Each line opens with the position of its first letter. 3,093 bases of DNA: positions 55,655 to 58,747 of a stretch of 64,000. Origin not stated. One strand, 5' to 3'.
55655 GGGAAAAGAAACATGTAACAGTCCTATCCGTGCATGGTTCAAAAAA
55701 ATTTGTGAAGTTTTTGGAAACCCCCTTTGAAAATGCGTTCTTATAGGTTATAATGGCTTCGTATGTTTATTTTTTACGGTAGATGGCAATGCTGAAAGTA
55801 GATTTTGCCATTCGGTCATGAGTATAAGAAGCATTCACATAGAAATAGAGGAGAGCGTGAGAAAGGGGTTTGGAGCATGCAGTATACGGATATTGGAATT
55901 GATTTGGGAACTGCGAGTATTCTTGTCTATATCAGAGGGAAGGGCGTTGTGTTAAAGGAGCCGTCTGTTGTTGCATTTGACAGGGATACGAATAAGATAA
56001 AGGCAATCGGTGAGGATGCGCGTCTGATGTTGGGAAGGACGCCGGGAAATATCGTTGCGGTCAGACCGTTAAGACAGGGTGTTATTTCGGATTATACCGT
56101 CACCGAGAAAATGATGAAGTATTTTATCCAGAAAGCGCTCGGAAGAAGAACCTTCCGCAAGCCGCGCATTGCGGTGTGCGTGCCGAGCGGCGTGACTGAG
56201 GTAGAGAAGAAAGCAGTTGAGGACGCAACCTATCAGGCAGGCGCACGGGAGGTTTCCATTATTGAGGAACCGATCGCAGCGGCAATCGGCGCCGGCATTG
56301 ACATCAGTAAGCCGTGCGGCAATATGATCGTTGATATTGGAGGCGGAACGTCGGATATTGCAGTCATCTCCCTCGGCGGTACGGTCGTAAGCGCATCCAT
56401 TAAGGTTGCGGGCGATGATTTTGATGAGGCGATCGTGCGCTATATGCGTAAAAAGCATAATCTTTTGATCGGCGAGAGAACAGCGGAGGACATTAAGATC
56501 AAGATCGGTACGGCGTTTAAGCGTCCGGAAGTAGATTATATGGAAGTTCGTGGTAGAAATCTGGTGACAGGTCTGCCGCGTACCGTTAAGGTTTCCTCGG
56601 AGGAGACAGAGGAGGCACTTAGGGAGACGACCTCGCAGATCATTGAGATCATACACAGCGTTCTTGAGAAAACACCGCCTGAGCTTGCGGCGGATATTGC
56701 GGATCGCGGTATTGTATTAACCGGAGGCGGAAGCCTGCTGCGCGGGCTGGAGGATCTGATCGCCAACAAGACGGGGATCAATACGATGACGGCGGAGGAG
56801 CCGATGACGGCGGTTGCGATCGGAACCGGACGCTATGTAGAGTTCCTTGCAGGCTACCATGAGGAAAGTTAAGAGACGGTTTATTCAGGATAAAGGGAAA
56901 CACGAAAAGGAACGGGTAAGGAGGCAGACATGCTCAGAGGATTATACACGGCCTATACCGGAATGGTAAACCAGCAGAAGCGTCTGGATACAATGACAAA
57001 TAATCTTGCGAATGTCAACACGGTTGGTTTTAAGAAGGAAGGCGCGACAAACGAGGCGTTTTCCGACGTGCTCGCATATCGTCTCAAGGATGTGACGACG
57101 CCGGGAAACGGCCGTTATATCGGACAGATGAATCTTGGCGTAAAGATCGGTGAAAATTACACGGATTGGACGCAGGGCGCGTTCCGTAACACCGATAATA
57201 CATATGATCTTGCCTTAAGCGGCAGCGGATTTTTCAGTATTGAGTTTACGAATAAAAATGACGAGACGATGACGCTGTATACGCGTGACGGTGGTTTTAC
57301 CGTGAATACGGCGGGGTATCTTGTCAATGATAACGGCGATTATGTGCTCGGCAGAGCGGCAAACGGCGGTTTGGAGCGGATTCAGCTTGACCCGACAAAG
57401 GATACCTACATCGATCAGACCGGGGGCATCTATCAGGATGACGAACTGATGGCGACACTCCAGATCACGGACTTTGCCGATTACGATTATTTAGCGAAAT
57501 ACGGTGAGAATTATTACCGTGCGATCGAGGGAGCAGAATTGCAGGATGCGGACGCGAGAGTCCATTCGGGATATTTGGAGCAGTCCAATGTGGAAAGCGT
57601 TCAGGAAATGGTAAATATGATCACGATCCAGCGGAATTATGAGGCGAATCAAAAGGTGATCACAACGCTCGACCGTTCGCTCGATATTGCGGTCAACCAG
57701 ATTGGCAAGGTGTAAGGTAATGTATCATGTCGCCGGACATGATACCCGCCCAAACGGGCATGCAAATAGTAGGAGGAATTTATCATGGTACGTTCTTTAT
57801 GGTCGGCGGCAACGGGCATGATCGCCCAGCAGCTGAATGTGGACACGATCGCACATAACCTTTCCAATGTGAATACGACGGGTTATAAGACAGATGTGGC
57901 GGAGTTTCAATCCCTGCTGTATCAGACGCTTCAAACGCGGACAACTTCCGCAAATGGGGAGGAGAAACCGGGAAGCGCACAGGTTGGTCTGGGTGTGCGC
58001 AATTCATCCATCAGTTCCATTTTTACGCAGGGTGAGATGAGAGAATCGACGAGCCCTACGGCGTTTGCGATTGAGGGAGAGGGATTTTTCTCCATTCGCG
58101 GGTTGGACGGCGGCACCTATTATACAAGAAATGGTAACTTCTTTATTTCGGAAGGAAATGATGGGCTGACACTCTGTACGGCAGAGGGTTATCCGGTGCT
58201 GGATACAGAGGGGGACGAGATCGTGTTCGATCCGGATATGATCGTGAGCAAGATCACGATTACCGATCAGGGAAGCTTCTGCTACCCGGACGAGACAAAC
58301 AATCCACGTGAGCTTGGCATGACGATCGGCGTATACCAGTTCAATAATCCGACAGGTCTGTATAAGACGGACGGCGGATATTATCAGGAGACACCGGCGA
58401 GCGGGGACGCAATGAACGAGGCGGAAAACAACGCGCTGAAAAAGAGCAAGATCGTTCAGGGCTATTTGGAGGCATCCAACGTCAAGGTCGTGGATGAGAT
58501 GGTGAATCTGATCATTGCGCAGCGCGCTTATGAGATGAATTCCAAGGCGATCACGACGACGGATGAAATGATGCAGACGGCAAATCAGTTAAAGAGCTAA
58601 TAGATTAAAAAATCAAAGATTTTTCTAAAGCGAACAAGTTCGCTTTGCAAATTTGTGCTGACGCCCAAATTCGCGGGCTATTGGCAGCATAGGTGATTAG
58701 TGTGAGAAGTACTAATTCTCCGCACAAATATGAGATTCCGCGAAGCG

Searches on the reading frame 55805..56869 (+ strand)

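Call 83: search_protein_families(library=pfam, proteins=[window:55805-56869:+], max_evalue=0.00001)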
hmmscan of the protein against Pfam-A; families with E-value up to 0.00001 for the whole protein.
window:55805-56869:+ (355 aa): 4 families
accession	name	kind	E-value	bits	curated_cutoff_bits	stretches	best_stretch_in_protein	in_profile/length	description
PF06723.19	MreB_Mbl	-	9.1e-144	478.7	27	1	28-347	2-321/327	MreB/Mbl protein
PF00012.26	HSP70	-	3.1e-15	55.8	20.6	1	122-348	136-375/599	Hsp70 protein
PF14450.12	FtsA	-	1.2e-10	42.2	31.8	1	175-340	2-127/127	Cell division protein FtsA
PF00022.25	Actin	-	1.2e-09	37.8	27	0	53-218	31-191/410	Actin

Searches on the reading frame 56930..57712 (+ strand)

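Call 83: search_protein_families(library=pfam, proteins=[window:56930-57712:+], max_evalue=0.00001)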
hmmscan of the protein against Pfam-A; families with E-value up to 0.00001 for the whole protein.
window:56930-57712:+ (261 aa): 3 families
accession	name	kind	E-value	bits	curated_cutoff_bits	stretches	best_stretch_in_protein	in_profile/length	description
PF06429.18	Flg_bbr_C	-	1.7e-18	66.3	23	1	213-256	2-45/46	Flagellar basal body rod FlgEFG protein C-terminal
PF00460.25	Flg_bb_rod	-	1.2e-10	41.6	20.7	1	5-35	1-31/31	Flagella basal body rod protein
PF22692.1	LlgE_F_G_D1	-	4.3e-10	40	27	1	95-167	1-62/64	Flagellar hook protein FlgE/F/G D1 domain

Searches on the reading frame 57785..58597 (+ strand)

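Call 83: search_protein_families(library=pfam, proteins=[window:57785-58597:+], max_evalue=0.00001)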
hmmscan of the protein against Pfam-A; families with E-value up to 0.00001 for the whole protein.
window:57785-58597:+ (271 aa): 3 families
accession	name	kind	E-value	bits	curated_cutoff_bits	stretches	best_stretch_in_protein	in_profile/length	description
PF06429.18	Flg_bbr_C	-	4.2e-23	81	23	1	225-269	2-46/46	Flagellar basal body rod FlgEFG protein C-terminal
PF22692.1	LlgE_F_G_D1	-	4.8e-13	49.5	27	1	95-164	1-61/64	Flagellar hook protein FlgE/F/G D1 domain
PF00460.25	Flg_bb_rod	-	1.3e-09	38.3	20.7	1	7-35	3-31/31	Flagella basal body rod protein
